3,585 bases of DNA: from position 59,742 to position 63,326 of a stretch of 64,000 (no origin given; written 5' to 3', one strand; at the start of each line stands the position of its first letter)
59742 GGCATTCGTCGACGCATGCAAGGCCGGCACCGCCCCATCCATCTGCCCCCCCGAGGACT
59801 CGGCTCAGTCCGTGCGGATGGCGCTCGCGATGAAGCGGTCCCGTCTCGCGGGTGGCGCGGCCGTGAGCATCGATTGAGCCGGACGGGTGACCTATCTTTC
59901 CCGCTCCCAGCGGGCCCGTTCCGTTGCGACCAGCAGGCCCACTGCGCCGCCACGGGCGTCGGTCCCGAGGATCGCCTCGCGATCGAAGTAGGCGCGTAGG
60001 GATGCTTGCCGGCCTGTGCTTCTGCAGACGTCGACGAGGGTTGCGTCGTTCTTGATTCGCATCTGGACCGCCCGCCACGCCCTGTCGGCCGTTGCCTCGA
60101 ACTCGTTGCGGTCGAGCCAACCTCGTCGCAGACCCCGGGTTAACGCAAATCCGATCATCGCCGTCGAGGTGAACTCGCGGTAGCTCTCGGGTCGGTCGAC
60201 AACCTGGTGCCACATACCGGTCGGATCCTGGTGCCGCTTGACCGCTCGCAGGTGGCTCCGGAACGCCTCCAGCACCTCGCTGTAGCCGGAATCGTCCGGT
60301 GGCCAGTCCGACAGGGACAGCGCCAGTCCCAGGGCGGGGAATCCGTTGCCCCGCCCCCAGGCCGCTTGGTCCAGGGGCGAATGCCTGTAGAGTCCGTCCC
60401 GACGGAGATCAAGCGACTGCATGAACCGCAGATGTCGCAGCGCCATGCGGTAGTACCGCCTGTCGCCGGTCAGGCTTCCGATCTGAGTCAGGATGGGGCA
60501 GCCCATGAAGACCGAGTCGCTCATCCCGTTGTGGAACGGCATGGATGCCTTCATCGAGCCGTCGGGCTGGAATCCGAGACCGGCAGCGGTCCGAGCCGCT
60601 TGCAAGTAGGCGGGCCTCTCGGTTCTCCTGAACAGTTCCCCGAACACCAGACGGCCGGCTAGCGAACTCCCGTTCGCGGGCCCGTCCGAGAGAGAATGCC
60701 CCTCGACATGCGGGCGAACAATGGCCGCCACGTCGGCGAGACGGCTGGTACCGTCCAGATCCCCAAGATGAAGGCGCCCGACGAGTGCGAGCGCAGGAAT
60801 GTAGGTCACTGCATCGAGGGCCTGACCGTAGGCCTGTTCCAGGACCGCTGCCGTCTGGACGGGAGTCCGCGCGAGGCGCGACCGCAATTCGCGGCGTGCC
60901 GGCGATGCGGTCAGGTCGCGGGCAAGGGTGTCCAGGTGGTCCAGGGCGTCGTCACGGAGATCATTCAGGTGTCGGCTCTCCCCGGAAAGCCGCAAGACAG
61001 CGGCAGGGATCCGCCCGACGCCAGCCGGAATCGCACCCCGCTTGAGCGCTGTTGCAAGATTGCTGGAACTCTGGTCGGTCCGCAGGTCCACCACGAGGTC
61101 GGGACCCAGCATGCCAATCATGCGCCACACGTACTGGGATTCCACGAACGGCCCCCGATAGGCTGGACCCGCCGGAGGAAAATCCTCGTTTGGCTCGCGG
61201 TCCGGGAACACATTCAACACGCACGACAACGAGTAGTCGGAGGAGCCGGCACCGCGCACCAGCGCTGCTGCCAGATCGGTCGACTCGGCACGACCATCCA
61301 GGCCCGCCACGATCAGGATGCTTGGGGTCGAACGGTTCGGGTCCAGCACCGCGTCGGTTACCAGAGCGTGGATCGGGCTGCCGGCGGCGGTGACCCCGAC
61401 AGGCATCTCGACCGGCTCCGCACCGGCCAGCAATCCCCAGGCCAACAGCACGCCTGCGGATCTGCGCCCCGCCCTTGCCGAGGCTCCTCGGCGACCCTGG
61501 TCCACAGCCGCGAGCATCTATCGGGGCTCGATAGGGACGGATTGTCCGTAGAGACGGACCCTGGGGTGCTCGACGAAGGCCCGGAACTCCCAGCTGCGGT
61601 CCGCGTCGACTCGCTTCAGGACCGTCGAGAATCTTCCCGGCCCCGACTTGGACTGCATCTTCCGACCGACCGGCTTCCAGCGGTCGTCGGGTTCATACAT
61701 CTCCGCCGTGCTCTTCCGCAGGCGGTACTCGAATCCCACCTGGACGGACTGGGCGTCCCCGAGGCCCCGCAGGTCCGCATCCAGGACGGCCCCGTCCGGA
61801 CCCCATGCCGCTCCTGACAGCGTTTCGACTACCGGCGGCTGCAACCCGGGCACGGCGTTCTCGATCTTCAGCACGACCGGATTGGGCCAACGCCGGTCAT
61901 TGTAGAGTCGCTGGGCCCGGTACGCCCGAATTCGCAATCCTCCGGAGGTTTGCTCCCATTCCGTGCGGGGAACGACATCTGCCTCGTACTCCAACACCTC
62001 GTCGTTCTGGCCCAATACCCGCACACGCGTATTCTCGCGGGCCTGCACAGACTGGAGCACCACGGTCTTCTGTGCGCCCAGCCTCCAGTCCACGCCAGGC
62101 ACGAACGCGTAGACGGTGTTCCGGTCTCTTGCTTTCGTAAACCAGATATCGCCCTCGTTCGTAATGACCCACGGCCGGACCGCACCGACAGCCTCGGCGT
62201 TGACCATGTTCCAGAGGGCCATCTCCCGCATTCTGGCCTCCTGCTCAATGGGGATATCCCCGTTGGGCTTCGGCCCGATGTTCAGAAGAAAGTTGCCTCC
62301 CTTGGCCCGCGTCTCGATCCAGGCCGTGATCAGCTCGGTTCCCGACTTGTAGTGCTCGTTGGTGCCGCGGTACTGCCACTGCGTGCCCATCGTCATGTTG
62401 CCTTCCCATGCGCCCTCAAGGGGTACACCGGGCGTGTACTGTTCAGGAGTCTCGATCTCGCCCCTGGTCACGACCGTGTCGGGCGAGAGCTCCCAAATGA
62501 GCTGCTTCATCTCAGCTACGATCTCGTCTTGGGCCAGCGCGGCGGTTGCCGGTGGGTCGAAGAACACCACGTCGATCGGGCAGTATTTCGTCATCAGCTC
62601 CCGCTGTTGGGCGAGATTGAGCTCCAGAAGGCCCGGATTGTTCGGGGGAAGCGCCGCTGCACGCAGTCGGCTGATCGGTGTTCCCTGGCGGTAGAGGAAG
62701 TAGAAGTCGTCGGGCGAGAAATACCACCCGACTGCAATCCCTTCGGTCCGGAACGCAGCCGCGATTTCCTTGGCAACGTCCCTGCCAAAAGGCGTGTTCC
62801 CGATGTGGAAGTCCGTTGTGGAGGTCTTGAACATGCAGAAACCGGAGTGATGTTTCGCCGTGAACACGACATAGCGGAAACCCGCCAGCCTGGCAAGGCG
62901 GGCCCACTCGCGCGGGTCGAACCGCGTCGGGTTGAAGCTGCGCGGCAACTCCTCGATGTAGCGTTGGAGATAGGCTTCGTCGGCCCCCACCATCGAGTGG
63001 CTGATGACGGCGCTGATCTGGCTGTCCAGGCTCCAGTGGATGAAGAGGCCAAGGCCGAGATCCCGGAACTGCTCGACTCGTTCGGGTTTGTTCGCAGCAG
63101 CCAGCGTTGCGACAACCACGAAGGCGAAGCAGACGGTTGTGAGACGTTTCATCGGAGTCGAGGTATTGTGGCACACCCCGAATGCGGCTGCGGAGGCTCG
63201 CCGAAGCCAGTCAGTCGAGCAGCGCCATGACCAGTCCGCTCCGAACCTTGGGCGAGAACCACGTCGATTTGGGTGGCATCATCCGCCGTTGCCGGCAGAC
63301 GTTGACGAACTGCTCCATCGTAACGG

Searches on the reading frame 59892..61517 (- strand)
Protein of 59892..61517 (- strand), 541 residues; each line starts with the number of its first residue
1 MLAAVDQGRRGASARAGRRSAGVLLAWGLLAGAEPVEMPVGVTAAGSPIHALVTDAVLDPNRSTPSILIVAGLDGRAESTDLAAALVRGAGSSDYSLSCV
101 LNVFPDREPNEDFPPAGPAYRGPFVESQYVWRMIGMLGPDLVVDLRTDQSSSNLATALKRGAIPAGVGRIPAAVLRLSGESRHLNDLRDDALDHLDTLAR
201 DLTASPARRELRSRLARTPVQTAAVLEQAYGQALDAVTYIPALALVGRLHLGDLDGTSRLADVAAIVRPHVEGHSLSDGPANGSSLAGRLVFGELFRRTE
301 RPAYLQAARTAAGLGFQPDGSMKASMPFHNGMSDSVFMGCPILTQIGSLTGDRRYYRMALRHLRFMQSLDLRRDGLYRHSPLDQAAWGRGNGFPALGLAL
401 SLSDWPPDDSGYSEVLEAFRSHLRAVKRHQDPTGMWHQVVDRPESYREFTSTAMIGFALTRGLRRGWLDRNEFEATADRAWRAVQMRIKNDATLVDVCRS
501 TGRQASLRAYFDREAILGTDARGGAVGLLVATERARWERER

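Call 38: search_protein_families(library=pfam, proteins=[window:59892-61517:-], max_evalue=0.00001)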
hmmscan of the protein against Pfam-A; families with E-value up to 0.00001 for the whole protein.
window:59892-61517:- (541 aa): 1 family
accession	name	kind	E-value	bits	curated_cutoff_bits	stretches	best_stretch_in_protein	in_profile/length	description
PF07470.19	Glyco_hydro_88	-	2.2e-33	116.1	26.6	1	290-536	81-350/352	Glycosyl Hydrolase Family 88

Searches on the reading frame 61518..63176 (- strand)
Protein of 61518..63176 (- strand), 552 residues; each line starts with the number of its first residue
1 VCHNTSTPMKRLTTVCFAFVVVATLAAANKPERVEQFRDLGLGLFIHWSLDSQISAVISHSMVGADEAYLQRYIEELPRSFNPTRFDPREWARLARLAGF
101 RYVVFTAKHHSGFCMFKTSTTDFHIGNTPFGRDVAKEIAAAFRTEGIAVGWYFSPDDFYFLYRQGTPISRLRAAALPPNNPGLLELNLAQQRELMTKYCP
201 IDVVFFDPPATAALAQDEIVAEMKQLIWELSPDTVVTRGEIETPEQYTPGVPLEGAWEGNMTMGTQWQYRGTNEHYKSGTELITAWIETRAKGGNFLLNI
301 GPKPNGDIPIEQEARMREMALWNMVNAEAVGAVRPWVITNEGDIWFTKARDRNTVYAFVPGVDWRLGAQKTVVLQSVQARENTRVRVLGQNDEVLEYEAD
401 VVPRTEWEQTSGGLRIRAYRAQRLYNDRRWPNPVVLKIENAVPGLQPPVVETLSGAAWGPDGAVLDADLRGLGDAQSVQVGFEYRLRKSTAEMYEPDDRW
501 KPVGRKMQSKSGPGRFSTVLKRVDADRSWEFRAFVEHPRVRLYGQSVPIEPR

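Call 38: search_protein_families(library=pfam, proteins=[window:61518-63176:-], max_evalue=0.00001)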
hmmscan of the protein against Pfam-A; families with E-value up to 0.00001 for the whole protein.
window:61518-63176:- (552 aa): 1 family
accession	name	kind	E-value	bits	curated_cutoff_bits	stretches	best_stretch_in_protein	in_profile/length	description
PF01120.23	Alpha_L_fucos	-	1.6e-59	202.6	25.2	1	29-328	22-345/345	Alpha-L-fucosidase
